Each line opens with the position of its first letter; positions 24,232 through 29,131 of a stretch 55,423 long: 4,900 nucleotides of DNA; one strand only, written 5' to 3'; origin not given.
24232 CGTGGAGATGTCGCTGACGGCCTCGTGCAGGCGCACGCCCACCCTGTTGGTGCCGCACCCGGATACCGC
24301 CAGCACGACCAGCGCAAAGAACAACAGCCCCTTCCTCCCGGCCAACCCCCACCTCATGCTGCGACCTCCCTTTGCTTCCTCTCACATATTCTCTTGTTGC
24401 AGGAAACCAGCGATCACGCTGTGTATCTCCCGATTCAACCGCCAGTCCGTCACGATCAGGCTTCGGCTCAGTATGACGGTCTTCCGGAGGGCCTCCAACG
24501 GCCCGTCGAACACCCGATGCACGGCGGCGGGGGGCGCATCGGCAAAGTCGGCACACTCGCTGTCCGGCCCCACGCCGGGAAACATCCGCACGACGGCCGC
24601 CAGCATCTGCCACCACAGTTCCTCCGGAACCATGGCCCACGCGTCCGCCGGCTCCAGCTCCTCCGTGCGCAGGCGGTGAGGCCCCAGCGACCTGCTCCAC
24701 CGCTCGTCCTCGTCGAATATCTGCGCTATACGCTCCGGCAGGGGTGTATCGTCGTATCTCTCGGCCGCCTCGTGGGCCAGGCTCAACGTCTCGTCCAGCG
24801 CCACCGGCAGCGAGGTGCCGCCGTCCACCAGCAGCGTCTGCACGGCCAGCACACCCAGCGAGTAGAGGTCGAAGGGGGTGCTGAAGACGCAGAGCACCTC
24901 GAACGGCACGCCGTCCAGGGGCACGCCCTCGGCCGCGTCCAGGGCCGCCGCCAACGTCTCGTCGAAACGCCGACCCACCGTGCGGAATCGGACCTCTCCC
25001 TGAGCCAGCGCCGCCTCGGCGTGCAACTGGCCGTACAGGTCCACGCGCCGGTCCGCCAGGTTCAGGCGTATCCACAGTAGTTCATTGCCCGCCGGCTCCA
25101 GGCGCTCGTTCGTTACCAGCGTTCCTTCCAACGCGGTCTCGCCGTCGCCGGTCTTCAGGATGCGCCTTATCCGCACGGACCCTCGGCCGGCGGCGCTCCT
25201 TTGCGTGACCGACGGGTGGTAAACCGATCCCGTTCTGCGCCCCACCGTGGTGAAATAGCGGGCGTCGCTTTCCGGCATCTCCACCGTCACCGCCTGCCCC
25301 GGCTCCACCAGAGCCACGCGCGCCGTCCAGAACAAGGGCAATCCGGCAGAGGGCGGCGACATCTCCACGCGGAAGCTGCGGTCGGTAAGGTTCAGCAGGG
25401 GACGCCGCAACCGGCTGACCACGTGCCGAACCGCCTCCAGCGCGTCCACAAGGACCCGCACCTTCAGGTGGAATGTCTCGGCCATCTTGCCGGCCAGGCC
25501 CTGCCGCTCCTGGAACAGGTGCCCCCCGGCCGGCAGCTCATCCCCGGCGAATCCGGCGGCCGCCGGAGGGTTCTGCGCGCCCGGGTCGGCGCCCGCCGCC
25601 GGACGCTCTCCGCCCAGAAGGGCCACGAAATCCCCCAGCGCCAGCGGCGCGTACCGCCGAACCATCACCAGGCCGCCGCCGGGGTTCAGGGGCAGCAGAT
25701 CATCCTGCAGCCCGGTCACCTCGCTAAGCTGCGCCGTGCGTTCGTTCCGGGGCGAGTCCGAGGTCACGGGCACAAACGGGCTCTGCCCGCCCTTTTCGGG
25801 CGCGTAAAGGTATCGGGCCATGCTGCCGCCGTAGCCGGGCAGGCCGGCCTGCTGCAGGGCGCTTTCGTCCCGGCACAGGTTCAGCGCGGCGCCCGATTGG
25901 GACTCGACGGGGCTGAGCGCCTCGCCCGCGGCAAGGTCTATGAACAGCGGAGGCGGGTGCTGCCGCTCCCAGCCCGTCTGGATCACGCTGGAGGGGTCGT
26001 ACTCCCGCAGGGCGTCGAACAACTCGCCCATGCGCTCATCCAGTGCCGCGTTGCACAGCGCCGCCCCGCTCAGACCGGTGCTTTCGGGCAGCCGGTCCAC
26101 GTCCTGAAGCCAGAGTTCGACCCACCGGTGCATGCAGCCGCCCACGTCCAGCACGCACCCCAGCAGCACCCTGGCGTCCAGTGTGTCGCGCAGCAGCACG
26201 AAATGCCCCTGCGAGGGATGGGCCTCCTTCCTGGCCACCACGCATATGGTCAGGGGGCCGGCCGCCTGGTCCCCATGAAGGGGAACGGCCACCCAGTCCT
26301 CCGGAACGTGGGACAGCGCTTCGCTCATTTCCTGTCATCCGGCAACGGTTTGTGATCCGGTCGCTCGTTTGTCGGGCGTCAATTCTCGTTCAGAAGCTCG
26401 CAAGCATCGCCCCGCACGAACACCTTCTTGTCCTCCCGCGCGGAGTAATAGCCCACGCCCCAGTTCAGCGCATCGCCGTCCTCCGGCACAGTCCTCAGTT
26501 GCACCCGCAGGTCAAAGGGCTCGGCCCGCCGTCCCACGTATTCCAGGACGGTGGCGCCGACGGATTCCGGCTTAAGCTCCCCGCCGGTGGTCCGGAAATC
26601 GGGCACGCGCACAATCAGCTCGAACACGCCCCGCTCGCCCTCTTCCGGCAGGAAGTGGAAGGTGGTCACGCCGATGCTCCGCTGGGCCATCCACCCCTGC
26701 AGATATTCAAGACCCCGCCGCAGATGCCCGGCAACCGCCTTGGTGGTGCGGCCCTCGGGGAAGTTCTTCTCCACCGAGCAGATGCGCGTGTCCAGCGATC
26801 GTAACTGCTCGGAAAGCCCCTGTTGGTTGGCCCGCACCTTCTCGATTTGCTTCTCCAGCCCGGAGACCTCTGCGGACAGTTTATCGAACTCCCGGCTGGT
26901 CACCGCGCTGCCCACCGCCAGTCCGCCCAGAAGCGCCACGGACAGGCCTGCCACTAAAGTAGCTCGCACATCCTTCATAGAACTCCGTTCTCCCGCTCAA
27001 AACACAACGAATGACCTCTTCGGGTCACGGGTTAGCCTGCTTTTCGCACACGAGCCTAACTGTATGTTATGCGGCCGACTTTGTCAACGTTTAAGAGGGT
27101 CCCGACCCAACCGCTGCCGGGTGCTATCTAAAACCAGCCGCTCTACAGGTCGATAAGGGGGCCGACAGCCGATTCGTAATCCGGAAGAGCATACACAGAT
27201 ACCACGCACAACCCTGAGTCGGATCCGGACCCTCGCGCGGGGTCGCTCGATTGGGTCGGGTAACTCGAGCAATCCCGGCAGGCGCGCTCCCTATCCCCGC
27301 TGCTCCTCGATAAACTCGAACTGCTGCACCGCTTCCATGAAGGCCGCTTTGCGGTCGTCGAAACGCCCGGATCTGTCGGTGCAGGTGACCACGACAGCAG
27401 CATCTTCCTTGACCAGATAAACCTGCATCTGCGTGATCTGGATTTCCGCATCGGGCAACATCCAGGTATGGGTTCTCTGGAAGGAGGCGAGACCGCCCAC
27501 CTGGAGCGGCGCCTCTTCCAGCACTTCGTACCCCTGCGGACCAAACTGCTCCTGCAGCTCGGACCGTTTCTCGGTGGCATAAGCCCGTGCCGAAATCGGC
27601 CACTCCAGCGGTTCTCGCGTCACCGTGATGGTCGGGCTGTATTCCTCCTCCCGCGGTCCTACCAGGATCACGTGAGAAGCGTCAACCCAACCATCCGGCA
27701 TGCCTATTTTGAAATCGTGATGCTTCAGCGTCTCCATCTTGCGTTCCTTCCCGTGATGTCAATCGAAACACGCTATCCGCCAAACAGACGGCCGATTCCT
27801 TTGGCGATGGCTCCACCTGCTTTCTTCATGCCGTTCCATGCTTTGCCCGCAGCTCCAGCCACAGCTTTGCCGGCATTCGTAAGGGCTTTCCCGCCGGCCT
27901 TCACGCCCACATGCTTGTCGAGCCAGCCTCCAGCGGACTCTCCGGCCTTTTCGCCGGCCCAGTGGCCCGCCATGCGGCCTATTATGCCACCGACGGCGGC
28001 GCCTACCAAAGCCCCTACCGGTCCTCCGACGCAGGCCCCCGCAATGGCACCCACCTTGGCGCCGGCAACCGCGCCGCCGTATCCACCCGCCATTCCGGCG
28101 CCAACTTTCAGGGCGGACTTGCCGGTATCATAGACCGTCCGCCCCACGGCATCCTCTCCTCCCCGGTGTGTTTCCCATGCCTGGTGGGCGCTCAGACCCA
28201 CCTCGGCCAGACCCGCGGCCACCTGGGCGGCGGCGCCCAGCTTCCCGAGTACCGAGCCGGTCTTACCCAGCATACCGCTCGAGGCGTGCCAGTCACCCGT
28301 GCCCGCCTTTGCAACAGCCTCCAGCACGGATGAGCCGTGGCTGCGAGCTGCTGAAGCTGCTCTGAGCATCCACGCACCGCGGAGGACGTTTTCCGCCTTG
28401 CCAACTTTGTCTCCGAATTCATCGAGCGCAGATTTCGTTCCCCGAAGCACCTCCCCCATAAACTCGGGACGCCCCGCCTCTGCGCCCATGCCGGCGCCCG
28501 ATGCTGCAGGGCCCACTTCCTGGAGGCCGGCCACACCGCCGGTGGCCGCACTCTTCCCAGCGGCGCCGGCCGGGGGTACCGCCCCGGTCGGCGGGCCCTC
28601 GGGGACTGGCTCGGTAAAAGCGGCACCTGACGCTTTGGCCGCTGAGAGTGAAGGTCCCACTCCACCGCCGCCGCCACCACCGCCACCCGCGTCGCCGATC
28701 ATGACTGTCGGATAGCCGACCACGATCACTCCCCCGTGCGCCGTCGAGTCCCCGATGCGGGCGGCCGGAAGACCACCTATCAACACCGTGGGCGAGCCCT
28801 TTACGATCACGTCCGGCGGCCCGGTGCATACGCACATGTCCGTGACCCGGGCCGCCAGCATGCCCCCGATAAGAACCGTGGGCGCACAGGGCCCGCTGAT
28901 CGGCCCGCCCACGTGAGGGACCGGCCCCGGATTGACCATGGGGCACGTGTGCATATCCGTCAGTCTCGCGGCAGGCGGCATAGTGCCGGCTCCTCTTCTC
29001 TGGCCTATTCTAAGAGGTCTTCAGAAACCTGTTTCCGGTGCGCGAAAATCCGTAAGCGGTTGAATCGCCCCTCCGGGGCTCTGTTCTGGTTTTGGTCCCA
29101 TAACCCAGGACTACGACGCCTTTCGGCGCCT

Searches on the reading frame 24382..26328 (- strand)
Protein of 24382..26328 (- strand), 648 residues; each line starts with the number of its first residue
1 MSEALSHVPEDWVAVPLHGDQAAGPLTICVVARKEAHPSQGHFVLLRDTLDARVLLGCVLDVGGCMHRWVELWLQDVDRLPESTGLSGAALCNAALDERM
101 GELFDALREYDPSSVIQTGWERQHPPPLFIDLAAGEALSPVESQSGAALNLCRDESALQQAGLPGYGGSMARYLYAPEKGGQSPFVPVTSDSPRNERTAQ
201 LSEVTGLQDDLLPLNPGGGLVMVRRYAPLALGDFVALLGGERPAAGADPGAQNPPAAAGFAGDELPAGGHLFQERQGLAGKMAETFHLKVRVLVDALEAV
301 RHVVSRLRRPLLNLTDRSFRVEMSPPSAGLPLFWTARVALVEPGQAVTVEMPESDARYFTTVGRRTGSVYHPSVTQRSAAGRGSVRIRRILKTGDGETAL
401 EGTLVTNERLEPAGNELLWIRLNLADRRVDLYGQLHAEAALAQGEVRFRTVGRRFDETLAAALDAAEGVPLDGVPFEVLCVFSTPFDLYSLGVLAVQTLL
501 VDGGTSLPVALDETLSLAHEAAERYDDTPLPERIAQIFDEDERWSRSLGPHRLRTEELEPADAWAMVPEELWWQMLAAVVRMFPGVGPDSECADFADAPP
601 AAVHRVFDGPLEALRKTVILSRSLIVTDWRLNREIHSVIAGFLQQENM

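Call 8: search_protein_families(library=pfam, proteins=[window:24382-26328:-], max_evalue=0.01)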
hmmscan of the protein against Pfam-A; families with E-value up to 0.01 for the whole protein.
window:24382-26328:- (648 aa): 0 families

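Call 10: search_protein_families(library=ncbifam, proteins=[window:24382-26328:-], max_evalue=0.01)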
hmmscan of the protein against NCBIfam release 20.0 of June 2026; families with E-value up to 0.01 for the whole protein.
window:24382-26328:- (648 aa): 0 families

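Call 49: search_protein_families(library=pfam, proteins=[window:24382-26328:-], max_evalue=5)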
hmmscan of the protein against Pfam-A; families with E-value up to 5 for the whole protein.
window:24382-26328:- (648 aa): 0 families

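Call 79: search_solved_structures(query=A6, max_evalue=1, show_alignments=1)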
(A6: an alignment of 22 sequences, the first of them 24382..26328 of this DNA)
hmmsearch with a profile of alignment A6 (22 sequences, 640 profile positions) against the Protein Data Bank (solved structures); distinct sequences matched with E-value up to 1: 0.

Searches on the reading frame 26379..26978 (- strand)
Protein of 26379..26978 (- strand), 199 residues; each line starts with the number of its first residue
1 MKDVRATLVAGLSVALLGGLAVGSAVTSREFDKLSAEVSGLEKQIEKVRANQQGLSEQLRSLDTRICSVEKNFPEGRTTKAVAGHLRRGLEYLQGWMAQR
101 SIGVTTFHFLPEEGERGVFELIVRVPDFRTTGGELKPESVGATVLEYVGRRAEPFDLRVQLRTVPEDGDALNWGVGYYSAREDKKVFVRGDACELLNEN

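Call 9: search_protein_families(library=pfam, proteins=[window:26379-26978:-], max_evalue=0.01)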
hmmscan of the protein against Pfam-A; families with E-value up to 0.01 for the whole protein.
window:26379-26978:- (199 aa): 1 family
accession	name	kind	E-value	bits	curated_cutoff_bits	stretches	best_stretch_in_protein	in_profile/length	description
PF11382.13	MctB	-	0.0011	19.1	25.6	1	8-68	8-71/306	Copper transport outer membrane protein, MctB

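Call 10: search_protein_families(library=ncbifam, proteins=[window:26379-26978:-], max_evalue=0.01)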
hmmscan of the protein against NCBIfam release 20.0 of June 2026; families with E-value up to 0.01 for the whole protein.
window:26379-26978:- (199 aa): 0 families

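Call 49: search_protein_families(library=pfam, proteins=[window:26379-26978:-], max_evalue=5)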
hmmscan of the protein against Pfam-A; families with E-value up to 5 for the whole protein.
window:26379-26978:- (199 aa): 9 families
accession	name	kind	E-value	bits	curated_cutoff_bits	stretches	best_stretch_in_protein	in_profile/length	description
PF11382.13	MctB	-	0.0011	19.1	25.6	1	8-68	8-71/306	Copper transport outer membrane protein, MctB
PF14712.11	Snapin_Pallidin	-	0.018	15.9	29.6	1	34-72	11-49/89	Snapin/Pallidin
PF10046.14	BLOC1_2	-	0.025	15.4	33.4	1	26-63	31-68/96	Biogenesis of lysosome-related organelles complex-1 subunit 2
PF17098.10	Wtap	-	0.034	14.5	35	1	23-69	105-151/155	WTAP/Mum2p family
PF04977.20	DivIC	-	0.076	13.3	28.9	1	29-63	17-52/80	Septum formation initiator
PF16740.10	SKA2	-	0.077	13.2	30.1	1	31-61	47-77/110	Spindle and kinetochore-associated protein 2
PF11932.13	DUF3450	-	0.12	12.1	32.6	1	27-91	35-99/241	Protein of unknown function (DUF3450)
PF05377.16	FlaC_arch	-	0.13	13.1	27.8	1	32-66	3-37/55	Flagella accessory protein C (FlaC)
PF04102.17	SlyX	-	0.16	13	30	1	27-64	15-52/67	SlyX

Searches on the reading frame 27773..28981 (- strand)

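Call 9: search_protein_families(library=pfam, proteins=[window:27773-28981:-], max_evalue=0.01)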
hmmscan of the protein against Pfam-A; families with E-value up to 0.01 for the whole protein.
window:27773-28981:- (402 aa): 2 families
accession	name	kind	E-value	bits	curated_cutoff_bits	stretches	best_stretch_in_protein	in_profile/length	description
PF05488.18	PAAR_motif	-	1.2e-21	77.1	27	1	19-87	2-69/70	PAAR motif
PF13488.11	Gly-zipper_Omp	-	7.1e-06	26.3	25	1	302-345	1-45/46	Glycine zipper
